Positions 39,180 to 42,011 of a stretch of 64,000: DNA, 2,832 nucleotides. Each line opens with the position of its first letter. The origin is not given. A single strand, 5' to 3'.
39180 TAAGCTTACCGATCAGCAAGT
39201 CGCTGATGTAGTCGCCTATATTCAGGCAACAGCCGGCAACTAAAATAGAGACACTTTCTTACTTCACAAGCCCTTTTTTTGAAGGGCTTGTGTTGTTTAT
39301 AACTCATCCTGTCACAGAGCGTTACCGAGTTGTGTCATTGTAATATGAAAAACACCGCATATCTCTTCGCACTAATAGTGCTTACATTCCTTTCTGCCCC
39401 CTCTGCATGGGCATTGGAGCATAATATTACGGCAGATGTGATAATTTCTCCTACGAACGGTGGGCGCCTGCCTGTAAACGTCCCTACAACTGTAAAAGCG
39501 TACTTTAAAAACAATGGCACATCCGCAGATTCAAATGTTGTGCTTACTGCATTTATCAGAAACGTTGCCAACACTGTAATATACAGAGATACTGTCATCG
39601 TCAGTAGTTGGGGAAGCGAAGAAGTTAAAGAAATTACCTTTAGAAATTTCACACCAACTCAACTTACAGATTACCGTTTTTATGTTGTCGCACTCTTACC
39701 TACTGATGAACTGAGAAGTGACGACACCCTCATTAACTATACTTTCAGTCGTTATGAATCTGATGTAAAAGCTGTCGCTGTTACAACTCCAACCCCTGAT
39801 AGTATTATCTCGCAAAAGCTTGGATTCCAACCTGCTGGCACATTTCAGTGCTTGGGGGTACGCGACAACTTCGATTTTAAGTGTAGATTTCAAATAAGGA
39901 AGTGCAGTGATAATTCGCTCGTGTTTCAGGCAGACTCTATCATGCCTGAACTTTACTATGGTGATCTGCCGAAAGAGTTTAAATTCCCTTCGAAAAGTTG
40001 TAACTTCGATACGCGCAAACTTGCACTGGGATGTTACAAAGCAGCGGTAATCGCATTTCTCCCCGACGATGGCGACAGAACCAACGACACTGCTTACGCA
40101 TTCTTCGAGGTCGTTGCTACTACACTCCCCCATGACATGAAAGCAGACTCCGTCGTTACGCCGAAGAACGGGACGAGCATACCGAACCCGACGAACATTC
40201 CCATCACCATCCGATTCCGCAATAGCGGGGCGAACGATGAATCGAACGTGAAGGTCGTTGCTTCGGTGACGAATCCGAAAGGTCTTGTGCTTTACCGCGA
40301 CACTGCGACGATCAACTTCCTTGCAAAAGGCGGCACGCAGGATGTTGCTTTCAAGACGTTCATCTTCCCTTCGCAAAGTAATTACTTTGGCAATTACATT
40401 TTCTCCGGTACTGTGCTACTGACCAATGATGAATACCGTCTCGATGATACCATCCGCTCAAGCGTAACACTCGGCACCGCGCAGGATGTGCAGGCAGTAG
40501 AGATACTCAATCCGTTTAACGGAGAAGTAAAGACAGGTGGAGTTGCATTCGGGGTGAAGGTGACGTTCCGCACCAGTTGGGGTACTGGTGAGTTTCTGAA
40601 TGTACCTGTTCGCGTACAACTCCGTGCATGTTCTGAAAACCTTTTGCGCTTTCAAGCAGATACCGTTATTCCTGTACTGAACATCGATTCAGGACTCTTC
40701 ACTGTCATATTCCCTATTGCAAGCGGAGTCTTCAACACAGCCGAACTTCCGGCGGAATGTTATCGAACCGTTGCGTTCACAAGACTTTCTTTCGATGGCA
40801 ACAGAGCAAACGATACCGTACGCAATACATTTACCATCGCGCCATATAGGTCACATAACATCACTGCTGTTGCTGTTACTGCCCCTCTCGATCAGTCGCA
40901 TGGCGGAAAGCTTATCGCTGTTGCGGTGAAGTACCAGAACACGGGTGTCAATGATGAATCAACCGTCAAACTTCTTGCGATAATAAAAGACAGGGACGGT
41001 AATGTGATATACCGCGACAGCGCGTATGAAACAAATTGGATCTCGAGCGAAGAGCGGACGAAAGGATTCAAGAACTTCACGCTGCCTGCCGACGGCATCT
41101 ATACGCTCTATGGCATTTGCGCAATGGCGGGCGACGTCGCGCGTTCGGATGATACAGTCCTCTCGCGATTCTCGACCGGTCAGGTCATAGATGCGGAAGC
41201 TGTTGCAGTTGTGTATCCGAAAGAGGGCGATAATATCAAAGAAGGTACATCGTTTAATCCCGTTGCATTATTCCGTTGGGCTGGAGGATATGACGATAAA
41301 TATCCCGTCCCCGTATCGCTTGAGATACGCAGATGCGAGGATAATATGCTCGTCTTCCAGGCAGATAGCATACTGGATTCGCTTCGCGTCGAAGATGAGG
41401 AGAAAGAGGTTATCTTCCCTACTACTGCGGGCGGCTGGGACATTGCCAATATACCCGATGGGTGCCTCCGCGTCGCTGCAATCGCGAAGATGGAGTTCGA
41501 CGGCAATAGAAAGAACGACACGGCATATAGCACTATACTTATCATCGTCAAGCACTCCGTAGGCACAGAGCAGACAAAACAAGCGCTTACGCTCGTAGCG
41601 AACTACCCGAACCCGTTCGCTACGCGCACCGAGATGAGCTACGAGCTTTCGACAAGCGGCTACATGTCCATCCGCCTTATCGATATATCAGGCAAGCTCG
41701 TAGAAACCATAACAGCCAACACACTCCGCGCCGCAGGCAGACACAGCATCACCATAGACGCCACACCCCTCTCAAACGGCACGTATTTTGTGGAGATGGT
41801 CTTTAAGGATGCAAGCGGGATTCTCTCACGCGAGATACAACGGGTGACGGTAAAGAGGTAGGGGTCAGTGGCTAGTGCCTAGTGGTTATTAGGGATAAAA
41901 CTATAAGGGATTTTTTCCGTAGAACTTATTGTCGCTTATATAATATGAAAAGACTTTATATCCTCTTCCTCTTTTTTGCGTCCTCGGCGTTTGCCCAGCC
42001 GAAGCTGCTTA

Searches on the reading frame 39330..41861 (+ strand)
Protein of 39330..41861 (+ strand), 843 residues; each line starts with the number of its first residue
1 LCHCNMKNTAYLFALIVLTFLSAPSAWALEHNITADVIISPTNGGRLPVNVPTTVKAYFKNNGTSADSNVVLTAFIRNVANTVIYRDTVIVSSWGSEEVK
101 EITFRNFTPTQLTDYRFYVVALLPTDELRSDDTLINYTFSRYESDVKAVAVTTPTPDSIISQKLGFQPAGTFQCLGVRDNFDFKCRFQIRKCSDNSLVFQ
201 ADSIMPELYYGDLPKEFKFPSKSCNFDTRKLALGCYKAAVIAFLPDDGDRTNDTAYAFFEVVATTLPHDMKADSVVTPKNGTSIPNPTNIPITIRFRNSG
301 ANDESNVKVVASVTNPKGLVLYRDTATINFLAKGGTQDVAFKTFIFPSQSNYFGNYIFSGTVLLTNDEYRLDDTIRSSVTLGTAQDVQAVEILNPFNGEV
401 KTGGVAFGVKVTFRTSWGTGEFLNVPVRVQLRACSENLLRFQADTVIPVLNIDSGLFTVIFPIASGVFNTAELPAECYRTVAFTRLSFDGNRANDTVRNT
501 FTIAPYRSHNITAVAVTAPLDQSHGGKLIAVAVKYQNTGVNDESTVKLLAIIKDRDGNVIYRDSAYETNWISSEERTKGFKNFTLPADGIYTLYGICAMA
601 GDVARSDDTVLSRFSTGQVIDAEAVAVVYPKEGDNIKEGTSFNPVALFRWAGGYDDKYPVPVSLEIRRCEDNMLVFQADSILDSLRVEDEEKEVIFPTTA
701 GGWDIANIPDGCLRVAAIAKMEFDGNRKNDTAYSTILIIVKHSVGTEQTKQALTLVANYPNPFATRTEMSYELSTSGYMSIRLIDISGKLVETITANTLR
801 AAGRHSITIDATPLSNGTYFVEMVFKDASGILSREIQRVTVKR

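Call 75: search_protein_families(library=pfam, proteins=[window:39330-41861:+], max_evalue=0.01)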
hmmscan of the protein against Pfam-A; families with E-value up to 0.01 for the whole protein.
window:39330-41861:+ (843 aa): 3 families
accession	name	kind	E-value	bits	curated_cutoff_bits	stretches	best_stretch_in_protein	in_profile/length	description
PF18962.6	Por_Secre_tail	-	8.4e-10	39.2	27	1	759-824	2-63/75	Secretion system C-terminal sorting domain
PF07705.17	CARDB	-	0.00013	22.5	22.7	0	36-120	3-82/101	CARDB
PF24318.1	DUF7490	-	0.0068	16.5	27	0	529-601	21-92/106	Domain of unknown function (DUF7490)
